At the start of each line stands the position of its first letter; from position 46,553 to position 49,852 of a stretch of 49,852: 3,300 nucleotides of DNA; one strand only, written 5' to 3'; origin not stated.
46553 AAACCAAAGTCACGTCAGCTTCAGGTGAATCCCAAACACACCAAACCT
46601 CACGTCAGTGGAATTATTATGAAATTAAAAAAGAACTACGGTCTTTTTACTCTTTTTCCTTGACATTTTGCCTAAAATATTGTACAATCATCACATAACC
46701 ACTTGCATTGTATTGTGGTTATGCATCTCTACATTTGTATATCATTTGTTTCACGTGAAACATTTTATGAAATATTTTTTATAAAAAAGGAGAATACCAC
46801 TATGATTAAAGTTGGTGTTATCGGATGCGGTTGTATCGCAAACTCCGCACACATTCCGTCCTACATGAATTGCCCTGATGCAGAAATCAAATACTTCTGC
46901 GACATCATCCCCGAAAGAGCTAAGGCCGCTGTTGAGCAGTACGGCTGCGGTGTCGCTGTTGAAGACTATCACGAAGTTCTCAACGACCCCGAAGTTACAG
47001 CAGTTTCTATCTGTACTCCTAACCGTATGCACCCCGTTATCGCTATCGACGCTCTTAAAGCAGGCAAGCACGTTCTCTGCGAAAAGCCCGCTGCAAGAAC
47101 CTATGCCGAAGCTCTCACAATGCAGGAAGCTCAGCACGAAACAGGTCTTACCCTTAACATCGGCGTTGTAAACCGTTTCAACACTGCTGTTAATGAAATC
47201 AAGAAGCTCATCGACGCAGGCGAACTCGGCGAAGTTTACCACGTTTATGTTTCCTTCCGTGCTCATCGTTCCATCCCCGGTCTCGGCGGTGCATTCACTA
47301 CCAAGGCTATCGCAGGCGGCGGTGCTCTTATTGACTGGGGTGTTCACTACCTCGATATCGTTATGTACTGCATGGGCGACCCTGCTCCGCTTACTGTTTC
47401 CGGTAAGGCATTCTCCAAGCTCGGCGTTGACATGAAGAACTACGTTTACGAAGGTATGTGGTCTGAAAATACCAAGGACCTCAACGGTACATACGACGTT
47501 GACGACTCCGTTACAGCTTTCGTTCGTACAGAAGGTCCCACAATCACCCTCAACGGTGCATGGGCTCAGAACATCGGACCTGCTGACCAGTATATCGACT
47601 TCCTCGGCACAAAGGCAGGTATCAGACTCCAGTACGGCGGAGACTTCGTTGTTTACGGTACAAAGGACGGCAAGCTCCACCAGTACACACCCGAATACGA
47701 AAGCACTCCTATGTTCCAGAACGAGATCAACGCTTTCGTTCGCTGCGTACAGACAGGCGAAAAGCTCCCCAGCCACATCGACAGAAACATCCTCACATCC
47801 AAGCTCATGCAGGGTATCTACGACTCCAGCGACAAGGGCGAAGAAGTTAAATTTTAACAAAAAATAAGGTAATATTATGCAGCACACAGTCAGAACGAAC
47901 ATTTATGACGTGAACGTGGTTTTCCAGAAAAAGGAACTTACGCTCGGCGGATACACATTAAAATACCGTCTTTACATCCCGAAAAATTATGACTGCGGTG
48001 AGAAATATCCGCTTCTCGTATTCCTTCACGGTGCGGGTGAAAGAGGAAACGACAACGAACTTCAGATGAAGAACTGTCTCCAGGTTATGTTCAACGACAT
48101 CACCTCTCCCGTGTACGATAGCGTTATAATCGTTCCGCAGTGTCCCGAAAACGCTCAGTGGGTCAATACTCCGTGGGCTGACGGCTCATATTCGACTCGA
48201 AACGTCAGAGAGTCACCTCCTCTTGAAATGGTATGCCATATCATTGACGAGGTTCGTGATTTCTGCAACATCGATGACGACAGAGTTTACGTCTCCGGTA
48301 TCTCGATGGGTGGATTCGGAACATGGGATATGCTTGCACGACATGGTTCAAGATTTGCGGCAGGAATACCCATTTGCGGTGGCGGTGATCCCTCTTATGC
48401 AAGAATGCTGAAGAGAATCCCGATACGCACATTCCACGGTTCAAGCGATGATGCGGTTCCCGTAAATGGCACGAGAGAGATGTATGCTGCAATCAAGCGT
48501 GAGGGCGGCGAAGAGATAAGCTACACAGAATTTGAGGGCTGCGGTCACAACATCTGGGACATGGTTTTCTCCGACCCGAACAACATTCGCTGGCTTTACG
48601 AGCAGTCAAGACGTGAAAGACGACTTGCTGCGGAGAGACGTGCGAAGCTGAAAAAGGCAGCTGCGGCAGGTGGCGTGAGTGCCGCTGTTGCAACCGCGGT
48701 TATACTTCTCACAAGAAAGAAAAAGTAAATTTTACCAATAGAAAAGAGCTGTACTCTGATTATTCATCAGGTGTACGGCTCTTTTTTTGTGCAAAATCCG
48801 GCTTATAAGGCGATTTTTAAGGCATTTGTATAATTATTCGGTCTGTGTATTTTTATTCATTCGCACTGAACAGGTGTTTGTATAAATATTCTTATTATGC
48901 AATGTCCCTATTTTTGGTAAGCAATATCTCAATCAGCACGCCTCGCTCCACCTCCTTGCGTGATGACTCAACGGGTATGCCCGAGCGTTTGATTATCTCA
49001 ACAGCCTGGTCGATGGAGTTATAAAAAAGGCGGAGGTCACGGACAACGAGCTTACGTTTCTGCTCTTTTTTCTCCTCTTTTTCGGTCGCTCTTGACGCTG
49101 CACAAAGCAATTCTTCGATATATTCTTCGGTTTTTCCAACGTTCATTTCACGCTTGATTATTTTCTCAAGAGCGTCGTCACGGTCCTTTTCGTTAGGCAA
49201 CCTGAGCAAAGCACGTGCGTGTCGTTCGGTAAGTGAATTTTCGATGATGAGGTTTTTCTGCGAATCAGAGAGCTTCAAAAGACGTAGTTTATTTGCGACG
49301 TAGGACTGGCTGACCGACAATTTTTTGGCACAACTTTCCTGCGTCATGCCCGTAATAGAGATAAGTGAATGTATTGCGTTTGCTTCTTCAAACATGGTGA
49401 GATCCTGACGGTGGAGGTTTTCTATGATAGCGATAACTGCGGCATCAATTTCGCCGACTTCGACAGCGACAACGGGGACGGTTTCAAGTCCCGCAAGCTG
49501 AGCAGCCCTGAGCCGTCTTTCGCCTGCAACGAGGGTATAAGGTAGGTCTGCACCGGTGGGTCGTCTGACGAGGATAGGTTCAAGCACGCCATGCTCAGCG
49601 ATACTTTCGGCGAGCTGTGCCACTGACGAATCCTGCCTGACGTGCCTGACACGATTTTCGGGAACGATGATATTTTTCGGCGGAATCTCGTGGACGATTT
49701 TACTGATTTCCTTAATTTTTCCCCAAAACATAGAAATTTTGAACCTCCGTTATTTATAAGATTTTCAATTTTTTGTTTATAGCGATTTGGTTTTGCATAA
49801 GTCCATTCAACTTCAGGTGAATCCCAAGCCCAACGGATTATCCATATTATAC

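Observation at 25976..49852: Strand-locked intergenic repeat family with an invariant core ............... (9 copies in 24 kb)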

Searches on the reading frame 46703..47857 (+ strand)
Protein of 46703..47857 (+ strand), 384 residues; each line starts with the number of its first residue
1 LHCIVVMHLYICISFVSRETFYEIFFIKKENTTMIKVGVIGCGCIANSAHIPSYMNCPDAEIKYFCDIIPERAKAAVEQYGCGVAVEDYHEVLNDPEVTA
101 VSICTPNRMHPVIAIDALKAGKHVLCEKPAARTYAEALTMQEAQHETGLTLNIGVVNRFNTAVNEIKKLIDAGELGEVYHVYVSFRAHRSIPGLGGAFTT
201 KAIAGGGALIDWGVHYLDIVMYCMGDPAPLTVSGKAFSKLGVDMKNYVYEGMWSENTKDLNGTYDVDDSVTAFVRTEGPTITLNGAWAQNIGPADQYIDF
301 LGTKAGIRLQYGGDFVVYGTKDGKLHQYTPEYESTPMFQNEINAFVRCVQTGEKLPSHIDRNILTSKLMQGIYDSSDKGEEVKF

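Call 7: search_protein_families(library=pfam, proteins=[window:46703-47857:+])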
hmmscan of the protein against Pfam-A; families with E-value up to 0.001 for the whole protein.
window:46703-47857:+ (384 aa): 3 families
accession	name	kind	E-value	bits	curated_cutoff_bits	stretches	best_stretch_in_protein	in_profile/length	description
PF01408.29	GFO_IDH_MocA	-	6.4e-28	98.3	24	1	35-153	1-118/120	Oxidoreductase family, NAD-binding Rossmann fold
PF22725.1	GFO_IDH_MocA_C3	-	1.1e-19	71.1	27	1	164-307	2-123/124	GFO/IDH/MocA C-terminal domain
PF02894.22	GFO_IDH_MocA_C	-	6.9e-09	36.3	22.9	1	167-383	1-217/218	Oxidoreductase family, C-terminal alpha/beta domain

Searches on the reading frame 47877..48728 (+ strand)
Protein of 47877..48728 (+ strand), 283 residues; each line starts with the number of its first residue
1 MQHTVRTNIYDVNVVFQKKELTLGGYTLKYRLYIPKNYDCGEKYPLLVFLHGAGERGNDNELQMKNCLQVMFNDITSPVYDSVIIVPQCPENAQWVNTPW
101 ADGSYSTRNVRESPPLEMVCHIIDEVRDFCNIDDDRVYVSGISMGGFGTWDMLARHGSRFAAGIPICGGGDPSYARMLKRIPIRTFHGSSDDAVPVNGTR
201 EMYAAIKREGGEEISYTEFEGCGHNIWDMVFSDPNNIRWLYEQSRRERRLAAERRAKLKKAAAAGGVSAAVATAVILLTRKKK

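Call 7: search_protein_families(library=pfam, proteins=[window:47877-48728:+])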
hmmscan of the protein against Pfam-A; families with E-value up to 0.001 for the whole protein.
window:47877-48728:+ (283 aa): 5 families
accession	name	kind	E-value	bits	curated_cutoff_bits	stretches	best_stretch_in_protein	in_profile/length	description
PF00326.27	Peptidase_S9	-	1.2e-07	31.9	22.6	0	131-168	60-97/213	Prolyl oligopeptidase family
PF02230.22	Abhydrolase_2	-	1e-05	25.9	23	1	45-230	15-205/217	Phospholipase/Carboxylesterase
PF00756.26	Esterase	-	1.3e-05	25.6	22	1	28-162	8-142/251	Putative esterase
PF03583.20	LIP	-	0.0001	22.2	23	1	178-242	213-276/286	Secretory lipase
PF12146.15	Hydrolase_4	-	0.00032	20.5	27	0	180-226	191-234/239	Serine aminopeptidase, S33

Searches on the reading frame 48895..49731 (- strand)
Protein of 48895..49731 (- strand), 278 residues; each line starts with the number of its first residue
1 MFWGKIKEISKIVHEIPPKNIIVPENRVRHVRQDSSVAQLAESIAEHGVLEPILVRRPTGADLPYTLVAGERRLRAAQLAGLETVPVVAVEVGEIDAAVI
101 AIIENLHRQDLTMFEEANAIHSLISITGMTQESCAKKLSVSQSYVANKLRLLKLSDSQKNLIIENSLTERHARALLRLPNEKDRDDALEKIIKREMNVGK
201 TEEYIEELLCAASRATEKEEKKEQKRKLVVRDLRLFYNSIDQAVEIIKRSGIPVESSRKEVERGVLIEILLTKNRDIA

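Call 7: search_protein_families(library=pfam, proteins=[window:48895-49731:-])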
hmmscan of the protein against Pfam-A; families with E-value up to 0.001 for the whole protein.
window:48895-49731:- (278 aa): 2 families
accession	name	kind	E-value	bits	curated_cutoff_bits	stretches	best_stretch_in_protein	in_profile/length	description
PF17762.8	HTH_ParB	-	1.2e-30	106.1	22.6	1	109-208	1-100/102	ParB HTH domain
PF02195.25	ParB_N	-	3.4e-21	75.5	26.3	1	13-107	3-95/95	ParB N-terminal domain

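Call 14: find_encoding_contigs(protein=window:48895-49731:-, flank=10000, max_places=10)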
Protein window:48895-49731:- (278 aa): 6 contigs read that carry it; 5 places shown.
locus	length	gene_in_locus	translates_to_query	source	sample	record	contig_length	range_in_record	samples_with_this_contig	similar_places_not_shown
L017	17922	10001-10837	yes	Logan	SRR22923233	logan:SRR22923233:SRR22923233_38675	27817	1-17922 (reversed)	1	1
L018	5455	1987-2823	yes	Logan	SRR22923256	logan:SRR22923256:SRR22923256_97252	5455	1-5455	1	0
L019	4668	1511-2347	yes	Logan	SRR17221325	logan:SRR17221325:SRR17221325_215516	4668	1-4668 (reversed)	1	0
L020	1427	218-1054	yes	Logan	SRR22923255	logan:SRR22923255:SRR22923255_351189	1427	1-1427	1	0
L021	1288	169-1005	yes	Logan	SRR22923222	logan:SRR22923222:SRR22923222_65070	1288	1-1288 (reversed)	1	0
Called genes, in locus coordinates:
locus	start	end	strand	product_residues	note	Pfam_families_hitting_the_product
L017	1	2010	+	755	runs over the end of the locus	PF01136:Peptidase_U32, PF12392:DUF3656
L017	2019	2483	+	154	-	PF00692:dUTPase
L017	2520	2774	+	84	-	PF14209:DUF4321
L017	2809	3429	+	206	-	PF02545:Maf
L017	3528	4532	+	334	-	PF06723:MreB_Mbl, PF00022:Actin (weak), PF00012:HSP70, PF11104:PilM_2 (faint), PF14450:FtsA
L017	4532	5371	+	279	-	PF04085:MreC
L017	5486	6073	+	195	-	-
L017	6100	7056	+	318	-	PF01207:Dus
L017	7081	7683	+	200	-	PF01613:Flavin_Reduct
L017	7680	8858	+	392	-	PF06925:MGDG_synth, PF04101:Glyco_tran_28_C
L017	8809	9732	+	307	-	PF02527:GidB, PF13847:Methyltransf_31 (weak), PF02527:GidB (weak)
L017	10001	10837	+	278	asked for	PF02195:ParB_N, PF17762:HTH_ParB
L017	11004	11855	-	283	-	PF00756:Esterase (weak), PF02230:Abhydrolase_2 (faint), PF00326:Peptidase_S9 (faint)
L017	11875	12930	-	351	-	PF01408:GFO_IDH_MocA, PF22725:GFO_IDH_MocA_C3, PF02894:GFO_IDH_MocA_C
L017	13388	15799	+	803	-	PF07228:SpoIIE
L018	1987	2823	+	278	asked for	PF02195:ParB_N, PF17762:HTH_ParB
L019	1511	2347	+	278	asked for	PF02195:ParB_N, PF17762:HTH_ParB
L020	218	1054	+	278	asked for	PF02195:ParB_N, PF17762:HTH_ParB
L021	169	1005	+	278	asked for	PF02195:ParB_N, PF17762:HTH_ParB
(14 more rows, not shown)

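Call 77: search_protein_families(library=ncbifam, proteins=[window:48895-49731:-], max_evalue=0.01)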
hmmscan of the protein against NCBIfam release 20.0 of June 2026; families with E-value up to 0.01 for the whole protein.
window:48895-49731:- (278 aa): 6 families
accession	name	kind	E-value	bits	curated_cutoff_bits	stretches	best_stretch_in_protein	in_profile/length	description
TIGR04285.1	nucleoid_noc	exception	1.4e-72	244.1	315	1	13-272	2-254/255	nucleoid occlusion protein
TIGR00180.1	parB_part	domain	1.6e-40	138.9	58.45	1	14-191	6-184/186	ParB/RepB/Spo0J family partition protein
TIGR03734.1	PRTRC_parB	hypoth_equivalog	8e-30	103.9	278.6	1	25-216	5-197/555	PRTRC system ParB family protein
TIGR03454.1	partition_RepB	equivalog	3.8e-16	59.4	201.5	1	12-152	63-201/325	plasmid partitioning protein RepB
NF010406.0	PRK13832.1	subfamily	1.3e-13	50.3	640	1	18-152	9-142/578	plasmid partitioning protein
NF010440.0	PRK13866.1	equivalog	1.1e-08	34.6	522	1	34-120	87-172/336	plasmid partitioning protein RepB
